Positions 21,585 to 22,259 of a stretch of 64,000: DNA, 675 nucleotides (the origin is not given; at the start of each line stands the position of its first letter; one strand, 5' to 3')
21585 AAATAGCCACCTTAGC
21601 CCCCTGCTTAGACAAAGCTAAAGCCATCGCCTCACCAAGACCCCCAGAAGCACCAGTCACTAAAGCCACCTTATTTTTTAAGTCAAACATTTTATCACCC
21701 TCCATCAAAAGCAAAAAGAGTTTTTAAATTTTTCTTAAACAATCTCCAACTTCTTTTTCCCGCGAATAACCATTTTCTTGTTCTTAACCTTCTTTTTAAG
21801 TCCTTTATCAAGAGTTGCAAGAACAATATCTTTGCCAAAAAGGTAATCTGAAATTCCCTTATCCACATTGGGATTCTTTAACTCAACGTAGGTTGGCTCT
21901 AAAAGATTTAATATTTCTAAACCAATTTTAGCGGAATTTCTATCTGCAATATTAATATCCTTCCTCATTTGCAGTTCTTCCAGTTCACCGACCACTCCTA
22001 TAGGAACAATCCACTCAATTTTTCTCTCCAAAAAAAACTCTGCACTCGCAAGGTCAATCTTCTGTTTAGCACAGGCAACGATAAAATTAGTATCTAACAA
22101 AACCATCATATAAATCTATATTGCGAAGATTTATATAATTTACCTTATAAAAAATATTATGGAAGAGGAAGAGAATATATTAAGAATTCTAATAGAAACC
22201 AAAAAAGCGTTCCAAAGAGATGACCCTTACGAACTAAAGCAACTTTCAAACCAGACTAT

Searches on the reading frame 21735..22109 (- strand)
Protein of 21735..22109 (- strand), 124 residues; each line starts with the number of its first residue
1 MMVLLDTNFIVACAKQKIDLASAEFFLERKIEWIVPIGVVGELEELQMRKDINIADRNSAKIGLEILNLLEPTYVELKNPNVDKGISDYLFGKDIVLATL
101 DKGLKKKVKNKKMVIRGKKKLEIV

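Call 85: find_encoding_contigs(protein=window:21735-22109:-, flank=10000, max_places=1)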
Protein window:21735-22109:- (124 aa): 3 contigs read that carry it; 1 place shown.
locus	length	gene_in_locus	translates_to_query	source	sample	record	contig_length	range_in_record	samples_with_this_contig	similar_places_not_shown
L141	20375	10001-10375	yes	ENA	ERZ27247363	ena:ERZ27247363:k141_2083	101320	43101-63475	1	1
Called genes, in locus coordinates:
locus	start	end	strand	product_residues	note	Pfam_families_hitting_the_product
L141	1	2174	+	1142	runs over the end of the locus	PF04997:RNA_pol_Rpb1_1, PF00623:RNA_pol_Rpb1_2, PF04983:RNA_pol_Rpb1_3 (weak), PF05000:RNA_pol_Rpb1_4, PF04998:RNA_pol_Rpb1_5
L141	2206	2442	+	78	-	-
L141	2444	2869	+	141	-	PF07650:KH_2 (faint), PF26594:KH_NusA_2nd (faint)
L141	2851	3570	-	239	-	PF09997:DUF2238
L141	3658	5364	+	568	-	PF00999:Na_H_Exchanger, PF02254:TrkA_N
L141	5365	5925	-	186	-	PF01876:RNase_P_p30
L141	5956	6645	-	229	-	PF00696:AA_kinase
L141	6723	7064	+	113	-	-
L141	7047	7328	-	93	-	PF04010:DUF357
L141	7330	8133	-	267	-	-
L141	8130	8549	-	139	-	-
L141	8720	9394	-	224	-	PF11848:DUF3368 (faint)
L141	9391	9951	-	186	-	-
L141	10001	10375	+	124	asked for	PF18477:PIN_9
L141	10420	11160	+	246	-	PF00106:adh_short, PF08659:KR, PF01370:Epimerase (weak), PF13561:adh_short_C2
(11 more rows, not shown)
